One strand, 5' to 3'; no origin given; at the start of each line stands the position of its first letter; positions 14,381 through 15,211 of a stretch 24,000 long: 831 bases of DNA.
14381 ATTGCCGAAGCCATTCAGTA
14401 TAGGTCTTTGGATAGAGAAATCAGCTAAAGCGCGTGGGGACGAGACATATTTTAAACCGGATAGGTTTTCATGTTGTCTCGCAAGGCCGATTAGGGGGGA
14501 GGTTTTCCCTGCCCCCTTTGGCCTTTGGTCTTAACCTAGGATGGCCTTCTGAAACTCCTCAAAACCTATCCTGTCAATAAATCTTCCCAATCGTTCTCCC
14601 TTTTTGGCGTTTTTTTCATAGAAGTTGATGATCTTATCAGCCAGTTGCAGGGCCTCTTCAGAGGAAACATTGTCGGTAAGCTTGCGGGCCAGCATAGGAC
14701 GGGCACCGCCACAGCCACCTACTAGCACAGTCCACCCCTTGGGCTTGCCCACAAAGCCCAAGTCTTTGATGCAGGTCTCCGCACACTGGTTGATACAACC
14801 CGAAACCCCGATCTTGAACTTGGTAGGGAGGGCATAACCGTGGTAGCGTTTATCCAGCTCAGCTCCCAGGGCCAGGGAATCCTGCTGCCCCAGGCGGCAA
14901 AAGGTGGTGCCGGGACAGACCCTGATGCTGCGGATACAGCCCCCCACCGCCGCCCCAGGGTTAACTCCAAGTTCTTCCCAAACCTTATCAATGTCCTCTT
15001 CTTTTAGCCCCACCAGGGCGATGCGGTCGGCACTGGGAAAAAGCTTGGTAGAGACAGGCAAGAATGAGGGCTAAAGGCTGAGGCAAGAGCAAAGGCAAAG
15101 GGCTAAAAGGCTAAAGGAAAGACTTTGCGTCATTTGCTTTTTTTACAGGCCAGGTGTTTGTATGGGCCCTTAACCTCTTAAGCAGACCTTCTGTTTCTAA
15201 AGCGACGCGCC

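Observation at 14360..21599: GC-rich ~7.1 kb efflux island bracketed by a duplicated yifB/comM 3' end, abutting tRNA-Phe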

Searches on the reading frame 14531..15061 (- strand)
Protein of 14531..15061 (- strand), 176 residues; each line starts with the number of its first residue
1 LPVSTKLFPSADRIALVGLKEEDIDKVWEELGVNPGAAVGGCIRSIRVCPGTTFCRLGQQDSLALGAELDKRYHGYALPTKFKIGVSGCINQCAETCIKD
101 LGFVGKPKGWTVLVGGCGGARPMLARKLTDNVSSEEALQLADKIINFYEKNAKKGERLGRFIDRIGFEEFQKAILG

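Call 5: search_protein_families(library=pfam, proteins=[window:14531-15061:-])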
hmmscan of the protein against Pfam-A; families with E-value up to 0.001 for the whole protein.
window:14531-15061:- (176 aa): 1 family
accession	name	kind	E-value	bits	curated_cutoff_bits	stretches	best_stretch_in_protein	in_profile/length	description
PF01077.27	NIR_SIR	-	3.1e-34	118.1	27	1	40-174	2-150/158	Nitrite and sulphite reductase 4Fe-4S domain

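Call 6: search_protein_families(library=ncbifam, proteins=[window:14531-15061:-])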
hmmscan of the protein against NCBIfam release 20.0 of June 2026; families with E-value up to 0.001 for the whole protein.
window:14531-15061:- (176 aa): 11 families
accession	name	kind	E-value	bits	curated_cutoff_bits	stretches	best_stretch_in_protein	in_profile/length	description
TIGR02374.1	nitri_red_nirB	equivalog_domain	1.3e-40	139.5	578.35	1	11-174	595-761/794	nitrite reductase large subunit NirB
NF011565.0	PRK14989.1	subfamily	7.5e-34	116.9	883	1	10-165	599-757/847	nitrite reductase large subunit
TIGR02064.1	dsrA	equivalog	7.2e-17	61.3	392.85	2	10-108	119-224/402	dissimilatory-type sulfite reductase subunit alpha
TIGR02066.1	dsrB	equivalog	6.4e-13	48.4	341.5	2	122-171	254-308/341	dissimilatory-type sulfite reductase subunit beta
TIGR02042.1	sir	equivalog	8.3e-13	47.3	731.5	1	22-172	421-576/581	sulfite reductase, ferredoxin dependent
NF010029.0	PRK13504.1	equivalog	4.6e-12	45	457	1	76-169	471-566/575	NADPH-dependent assimilatory sulfite reductase hemoprotein subunit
TIGR02912.1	sulfite_red_C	equivalog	1.4e-10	40.7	324.1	1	39-106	97-161/314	sulfite reductase subunit C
NF007126.0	PRK09567.1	equivalog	2.1e-10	39.4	523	1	42-173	442-586/595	NirA family protein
TIGR02041.1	CysI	equivalog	4.8e-10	38.5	756.55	1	82-167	455-540/541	assimilatory sulfite reductase (NADPH) hemoprotein subunit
NF007125.0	PRK09566.1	equivalog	1.6e-09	36.8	594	1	41-106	389-455/513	ferredoxin--nitrite reductase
TIGR02435.1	CobG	equivalog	3e-06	26.4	234.8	1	45-109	326-387/388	precorrin-3B synthase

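Call 31: find_homologous_proteins(query=window:14534-15061:-, max_evalue=1e-20)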
Query window:14534-15061:- (176 aa): 2628 proteins with E <= 1e-20 among 2825 candidates; the best 120 are listed.
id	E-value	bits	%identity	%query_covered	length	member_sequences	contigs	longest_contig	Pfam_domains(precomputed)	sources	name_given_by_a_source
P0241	2.4e-114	397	99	100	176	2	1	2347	PF01077.28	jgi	-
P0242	2.1e-97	342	88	96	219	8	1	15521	PF01077.28,PF03460.23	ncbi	-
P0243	6.9e-96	337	85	96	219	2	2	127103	PF01077.28,PF03460.23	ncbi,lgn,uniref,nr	ncbi:nitrite/sulfite reductase domain-containing protein [Thermodesulfatator atlanticus]|uniref:NAD(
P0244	5.4e-95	334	83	96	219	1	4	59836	PF01077.28,PF03460.23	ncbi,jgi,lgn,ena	-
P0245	5.9e-95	334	83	96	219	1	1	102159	PF01077.28,PF03460.23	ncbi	-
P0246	1.3e-94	333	82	99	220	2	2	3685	PF01077.28,PF03460.23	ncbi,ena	-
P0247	6.0e-94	330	80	99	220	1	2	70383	PF01077.28,PF03460.23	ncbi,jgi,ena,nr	ncbi:MAG: NAD(P)/FAD-dependent oxidoreductase [Thermodesulfobacteria bacterium]|nr:NAD(P)/FAD-depend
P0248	2.3e-93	328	81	99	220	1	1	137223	PF01077.28,PF03460.23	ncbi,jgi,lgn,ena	-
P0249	3.0e-93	328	83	96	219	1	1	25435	PF01077.28,PF03460.23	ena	-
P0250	1.8e-92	326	81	99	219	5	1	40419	PF01077.28,PF03460.23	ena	-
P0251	8.6e-92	323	80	99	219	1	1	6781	PF01077.28,PF03460.23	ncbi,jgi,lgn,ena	-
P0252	2.3e-91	322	82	96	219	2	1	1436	PF01077.28,PF03460.23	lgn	-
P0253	4.5e-90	318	79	99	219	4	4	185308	PF01077.28,PF03460.23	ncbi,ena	-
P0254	1.5e-89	316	80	96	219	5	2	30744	PF01077.28,PF03460.23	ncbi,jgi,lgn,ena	-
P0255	1.6e-89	316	82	95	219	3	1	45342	PF01077.28,PF03460.23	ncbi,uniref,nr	ncbi:nitrite/sulfite reductase domain-containing protein [Thermodesulfatator autotrophicus]|uniref:S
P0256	5.6e-89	314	78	99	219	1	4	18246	PF01077.28,PF03460.23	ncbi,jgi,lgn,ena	-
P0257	7.9e-88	310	76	99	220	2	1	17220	PF01077.28,PF03460.23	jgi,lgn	-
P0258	8.7e-88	310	77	99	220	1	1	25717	PF01077.28,PF03460.23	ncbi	-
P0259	1.6e-87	309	79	96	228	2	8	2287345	PF01077.28,PF03460.23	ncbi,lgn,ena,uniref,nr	ncbi:NAD(P)/FAD-dependent oxidoreductase [Thermosulfuriphilus ammonigenes]|uniref:NAD(P)/FAD-depende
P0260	1.7e-87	309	77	98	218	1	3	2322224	PF01077.28,PF03460.23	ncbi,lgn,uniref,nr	ncbi:nitrite and sulphite reductase 4Fe-4S region [Thermodesulfatator indicus DSM 15286]|uniref:Nitr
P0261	6.2e-87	307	76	96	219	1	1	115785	PF01077.28,PF03460.23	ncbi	-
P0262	3.6e-85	302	78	94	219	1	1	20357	PF01077.28,PF03460.23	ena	-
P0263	5.9e-85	301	76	99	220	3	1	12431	PF01077.28,PF03460.23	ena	-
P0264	1.5e-83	296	77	94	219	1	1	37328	PF01077.28,PF03460.23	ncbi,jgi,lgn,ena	-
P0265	1.0e-81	291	75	94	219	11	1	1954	PF01077.28,PF03460.23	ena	-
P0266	4.9e-81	288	71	94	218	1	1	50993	PF01077.28,PF03460.23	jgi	-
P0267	1.5e-80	287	72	96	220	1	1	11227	PF01077.28,PF03460.23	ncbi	-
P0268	2.3e-80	286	70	98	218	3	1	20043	PF01077.28,PF03460.23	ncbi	-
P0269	2.5e-80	286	73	94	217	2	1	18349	PF01077.28,PF03460.23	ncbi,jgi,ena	-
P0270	2.3e-79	283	72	95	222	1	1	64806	PF01077.28,PF03460.23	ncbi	-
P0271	3.4e-79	282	72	95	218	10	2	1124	PF01077.28,PF03460.23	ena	-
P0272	5.0e-79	282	72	94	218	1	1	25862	PF01077.28,PF03460.23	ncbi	-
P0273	8.4e-79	281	72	94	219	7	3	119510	PF01077.28,PF03460.23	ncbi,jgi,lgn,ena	-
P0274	1.1e-78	281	70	95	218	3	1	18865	PF01077.28,PF03460.23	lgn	-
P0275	1.4e-78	280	70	95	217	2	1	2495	PF01077.28,PF03460.23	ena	-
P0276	2.3e-78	280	72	95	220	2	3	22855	PF01077.28,PF03460.23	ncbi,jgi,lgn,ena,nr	ncbi:MAG TPA: NAD(P)/FAD-dependent oxidoreductase [Thermodesulfobacteriaceae bacterium]|nr:NAD(P)/FA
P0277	5.1e-78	278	72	95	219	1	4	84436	PF01077.28,PF03460.23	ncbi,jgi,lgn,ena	-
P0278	4.9e-77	275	68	95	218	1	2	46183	PF01077.28,PF03460.23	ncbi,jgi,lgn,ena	-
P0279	2.7e-76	273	69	94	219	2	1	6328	PF01077.28,PF03460.23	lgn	-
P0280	3.3e-76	273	71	94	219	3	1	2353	PF01077.28,PF03460.23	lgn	-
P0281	7.6e-76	271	66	95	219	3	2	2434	PF01077.28,PF03460.23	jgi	jgi:NAD(P)H-nitrite reductase large subunit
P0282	8.2e-76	271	67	99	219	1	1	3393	PF01077.28,PF03460.23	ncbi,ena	-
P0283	1.2e-75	271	69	98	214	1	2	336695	PF01077.28,PF03460.23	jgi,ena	-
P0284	1.7e-75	270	70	95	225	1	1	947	PF01077.28,PF03460.23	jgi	jgi:NAD(P)H-nitrite reductase large subunit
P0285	3.2e-75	269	65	95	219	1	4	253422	PF01077.28,PF03460.23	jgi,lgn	-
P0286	4.0e-75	269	68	96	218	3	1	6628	PF01077.28,PF03460.23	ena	-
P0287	4.6e-75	269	68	95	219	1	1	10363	PF01077.28,PF03460.23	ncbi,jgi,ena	-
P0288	6.0e-75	268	67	99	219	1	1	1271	PF01077.28,PF03460.23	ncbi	-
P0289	8.3e-75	268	67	94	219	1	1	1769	PF01077.28,PF03460.23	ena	-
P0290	1.2e-74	268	66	98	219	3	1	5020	PF01077.28,PF03460.23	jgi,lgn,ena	-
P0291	1.4e-74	267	69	94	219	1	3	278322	PF01077.28,PF03460.23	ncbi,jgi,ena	-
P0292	1.8e-74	267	68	95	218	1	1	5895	PF01077.28,PF03460.23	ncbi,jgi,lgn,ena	-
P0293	4.8e-74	265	67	96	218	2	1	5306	PF01077.28,PF03460.23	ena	-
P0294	5.1e-74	265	68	94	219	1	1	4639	PF01077.28,PF03460.23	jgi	jgi:NAD(P)H-nitrite reductase large subunit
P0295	6.9e-74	265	67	95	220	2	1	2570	PF01077.28,PF03460.23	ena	-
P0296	7.3e-74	265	67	94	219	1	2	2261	PF01077.28,PF03460.23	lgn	-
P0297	7.7e-74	265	67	94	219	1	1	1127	PF01077.28,PF03460.23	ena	-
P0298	8.4e-74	265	64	94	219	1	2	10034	PF01077.28,PF03460.23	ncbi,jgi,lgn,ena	-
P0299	9.3e-74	265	67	94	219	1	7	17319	PF01077.28,PF03460.23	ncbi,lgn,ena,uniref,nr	ncbi:MAG: NAD(P)/FAD-dependent oxidoreductase [Desulfobulbaceae bacterium]|uniref:NAD(P)/FAD-depende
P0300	1.1e-73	264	67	94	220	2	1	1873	PF01077.28,PF03460.23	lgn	-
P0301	1.7e-73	264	67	94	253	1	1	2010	PF01077.28,PF03460.23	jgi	jgi:NAD(P)H-nitrite reductase large subunit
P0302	1.9e-73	264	68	94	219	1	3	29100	PF01077.28,PF03460.23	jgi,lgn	jgi:NAD(P)H-nitrite reductase large subunit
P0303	2.1e-73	263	71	94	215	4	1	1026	PF01077.28,PF03460.23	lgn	-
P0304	3.9e-73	263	66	94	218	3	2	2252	PF01077.28,PF03460.23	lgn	-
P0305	4.3e-73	262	68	94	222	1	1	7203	PF01077.28,PF03460.23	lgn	-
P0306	4.7e-73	262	68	94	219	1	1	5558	PF01077.28,PF03460.23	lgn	-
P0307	6.3e-73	262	69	95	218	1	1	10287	PF01077.28,PF03460.23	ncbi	-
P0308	7.9e-73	262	70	94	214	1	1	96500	PF01077.28,PF03460.23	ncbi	ncbi:NAD(P)/FAD-dependent oxidoreductase [Desulfovulcanus sp.]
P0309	8.8e-73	261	65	95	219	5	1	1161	PF01077.28,PF03460.23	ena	-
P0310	1.4e-72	261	67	94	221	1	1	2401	PF01077.28,PF03460.23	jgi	jgi:NAD(P)H-nitrite reductase large subunit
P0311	1.9e-72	260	66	94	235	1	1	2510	PF01077.28,PF03460.23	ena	-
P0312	3.2e-72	260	64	98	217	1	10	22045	PF01077.28,PF03460.23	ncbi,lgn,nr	ncbi:MAG: NAD(P)/FAD-dependent oxidoreductase [Desulfobulbaceae bacterium]|nr:NAD(P)/FAD-dependent o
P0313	4.1e-72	259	63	94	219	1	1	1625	PF01077.28,PF03460.23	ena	-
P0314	4.3e-72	259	67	94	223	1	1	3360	PF01077.28,PF03460.23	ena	-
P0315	4.7e-72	259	67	94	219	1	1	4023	PF01077.28,PF03460.23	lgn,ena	-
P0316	5.2e-72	259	64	96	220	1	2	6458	PF01077.28,PF03460.23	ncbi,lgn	-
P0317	6.2e-72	259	66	94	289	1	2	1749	PF01077.28,PF03460.23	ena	-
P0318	7.4e-72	258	67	94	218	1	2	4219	PF01077.28,PF03460.23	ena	-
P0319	9.4e-72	258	65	94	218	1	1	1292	PF01077.28,PF03460.23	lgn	-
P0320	9.5e-72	258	65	94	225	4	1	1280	PF01077.28,PF03460.23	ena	-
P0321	1.0e-71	258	67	94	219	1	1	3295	PF01077.28,PF03460.23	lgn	-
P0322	1.1e-71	258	64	95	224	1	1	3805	PF01077.28,PF03460.23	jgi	jgi:NAD(P)H-nitrite reductase large subunit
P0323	1.3e-71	258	66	94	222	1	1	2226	PF01077.28,PF03460.23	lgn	-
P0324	1.4e-71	257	66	94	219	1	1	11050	PF01077.28,PF03460.23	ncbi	-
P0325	1.5e-71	257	65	99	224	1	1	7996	PF01077.28,PF03460.23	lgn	-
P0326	2.0e-71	257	66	94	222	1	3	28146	PF01077.28,PF03460.23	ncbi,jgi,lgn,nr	ncbi:MAG: NAD(P)/FAD-dependent oxidoreductase [Desulfurivibrio sp.]|nr:MAG: NAD(P)/FAD-dependent oxi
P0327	2.0e-71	257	67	95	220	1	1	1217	PF01077.28,PF03460.23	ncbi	-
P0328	2.5e-71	257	62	98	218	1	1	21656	PF01077.28,PF03460.23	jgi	jgi:NAD(P)H-nitrite reductase large subunit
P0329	2.6e-71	257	65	95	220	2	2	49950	PF01077.28,PF03460.23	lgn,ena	-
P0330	2.7e-71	257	65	94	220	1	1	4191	PF01077.28,PF03460.23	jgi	jgi:NAD(P)H-nitrite reductase large subunit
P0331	2.8e-71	256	64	94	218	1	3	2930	PF01077.28,PF03460.23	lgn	-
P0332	2.9e-71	256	64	94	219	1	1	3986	PF01077.28,PF03460.23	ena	-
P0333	3.3e-71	256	66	95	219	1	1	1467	PF01077.28,PF03460.23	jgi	-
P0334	3.6e-71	256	66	94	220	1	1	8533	PF01077.28,PF03460.23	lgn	-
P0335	3.6e-71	256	63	94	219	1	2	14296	PF01077.28,PF03460.23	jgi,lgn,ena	jgi:NAD(P)H-nitrite reductase large subunit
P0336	3.9e-71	256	64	94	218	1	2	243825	PF01077.28,PF03460.23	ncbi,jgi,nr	ncbi:MAG: sulfite reductase [Desulfobulbaceae bacterium DB1]|nr:MAG: sulfite reductase [Desulfobulba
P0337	4.1e-71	256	65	95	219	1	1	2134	PF01077.28,PF03460.23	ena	-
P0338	4.2e-71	256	66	94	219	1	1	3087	PF01077.28,PF03460.23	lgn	-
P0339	4.6e-71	256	66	95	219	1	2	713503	PF01077.28,PF03460.23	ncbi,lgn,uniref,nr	ncbi:NAD(P)/FAD-dependent oxidoreductase [Dissulfurirhabdus thermomarina]|uniref:NAD(P)/FAD-dependen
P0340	5.2e-71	256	63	94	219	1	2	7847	PF01077.28,PF03460.23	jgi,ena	jgi:NAD(P)H-nitrite reductase large subunit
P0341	5.2e-71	256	63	94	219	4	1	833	PF01077.28,PF03460.23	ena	-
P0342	6.0e-71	255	65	94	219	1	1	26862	PF01077.28,PF03460.23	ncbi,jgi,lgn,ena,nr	ncbi:MAG: NAD(P)/FAD-dependent oxidoreductase [Desulfobulbaceae bacterium]|nr:NAD(P)/FAD-dependent o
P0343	6.3e-71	255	62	98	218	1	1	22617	PF01077.28,PF03460.23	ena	-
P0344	6.3e-71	255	67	94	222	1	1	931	PF01077.28,PF03460.23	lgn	-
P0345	6.4e-71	255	64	95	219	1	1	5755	PF01077.28,PF03460.23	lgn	-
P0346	6.7e-71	255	65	94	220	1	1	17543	PF01077.28,PF03460.23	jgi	-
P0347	6.8e-71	255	65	95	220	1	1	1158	PF01077.28,PF03460.23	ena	-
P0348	6.8e-71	255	63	99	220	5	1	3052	PF01077.28,PF03460.23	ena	-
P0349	6.8e-71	255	64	94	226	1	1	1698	PF01077.28,PF03460.23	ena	-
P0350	7.1e-71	255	63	94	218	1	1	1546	PF01077.28,PF03460.23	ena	-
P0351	7.2e-71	255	64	94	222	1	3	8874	PF01077.28,PF03460.23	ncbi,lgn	-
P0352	8.1e-71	255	66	95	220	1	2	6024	PF01077.28,PF03460.23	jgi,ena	-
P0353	9.5e-71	255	63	94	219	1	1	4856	PF01077.28,PF03460.23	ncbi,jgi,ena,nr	ncbi:MAG: NAD(P)/FAD-dependent oxidoreductase [Deltaproteobacteria bacterium]|nr:NAD(P)/FAD-dependen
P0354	1.1e-70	255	67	94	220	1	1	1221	PF01077.28,PF03460.23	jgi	-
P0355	1.1e-70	255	65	95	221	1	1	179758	PF01077.28,PF03460.23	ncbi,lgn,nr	ncbi:MAG: NAD(P)/FAD-dependent oxidoreductase [Phycisphaerae bacterium]|nr:NAD(P)/FAD-dependent oxid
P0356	1.3e-70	254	66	95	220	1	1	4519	PF01077.28,PF03460.23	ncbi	-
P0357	1.3e-70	254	66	95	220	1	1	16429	PF01077.28,PF03460.23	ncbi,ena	-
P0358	1.4e-70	254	66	95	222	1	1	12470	PF01077.28,PF03460.23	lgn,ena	-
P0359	1.4e-70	254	66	95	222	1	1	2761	PF01077.28,PF03460.23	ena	-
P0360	1.4e-70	254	64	94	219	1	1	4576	PF01077.28,PF03460.23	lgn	-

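Call 34: find_encoding_contigs(protein=P0242, flank=10000, max_places=3)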
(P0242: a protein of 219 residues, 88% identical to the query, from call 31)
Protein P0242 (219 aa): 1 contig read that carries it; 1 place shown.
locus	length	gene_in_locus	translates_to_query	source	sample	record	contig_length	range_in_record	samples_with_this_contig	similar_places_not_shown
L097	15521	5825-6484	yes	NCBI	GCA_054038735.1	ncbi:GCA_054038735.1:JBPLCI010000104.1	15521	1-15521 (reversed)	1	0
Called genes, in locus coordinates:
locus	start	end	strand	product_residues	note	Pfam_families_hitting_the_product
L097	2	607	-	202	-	?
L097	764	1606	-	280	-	PF01972:SDH_protease, PF00574:CLP_protease (weak), PF25145:NfeD1b_N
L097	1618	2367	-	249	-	PF01694:Rhomboid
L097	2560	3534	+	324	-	PF01032:FecCD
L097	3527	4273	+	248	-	PF00005:ABC_tran, PF02463:SMC_N (faint), PF13304:AAA_21 (faint)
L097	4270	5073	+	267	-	PF01497:Peripla_BP_2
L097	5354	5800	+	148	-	PF02082:Rrf2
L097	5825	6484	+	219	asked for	PF03460:NIR_SIR_ferr, PF01077:NIR_SIR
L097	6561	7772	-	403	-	PF00091:Tubulin, PF12327:FtsZ_C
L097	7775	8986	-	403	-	PF11104:PilM_2, PF14450:FtsA, PF02491:SHS2_FTSA, PF06277:EutA (weak), PF06723:MreB_Mbl, PF14450:FtsA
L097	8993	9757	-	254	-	PF08478:POTRA_1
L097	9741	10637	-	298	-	PF01565:FAD_binding_4, PF02873:MurB_C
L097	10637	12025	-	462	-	PF01225:Mur_ligase, PF08245:Mur_ligase_M, PF02875:Mur_ligase_C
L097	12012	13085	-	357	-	PF03033:Glyco_transf_28, PF04101:Glyco_tran_28_C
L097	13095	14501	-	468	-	PF21799:MurD-like_N, PF08245:Mur_ligase_M, PF02875:Mur_ligase_C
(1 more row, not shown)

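Call 35: find_encoding_contigs(protein=P0241, flank=5000, max_places=3)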
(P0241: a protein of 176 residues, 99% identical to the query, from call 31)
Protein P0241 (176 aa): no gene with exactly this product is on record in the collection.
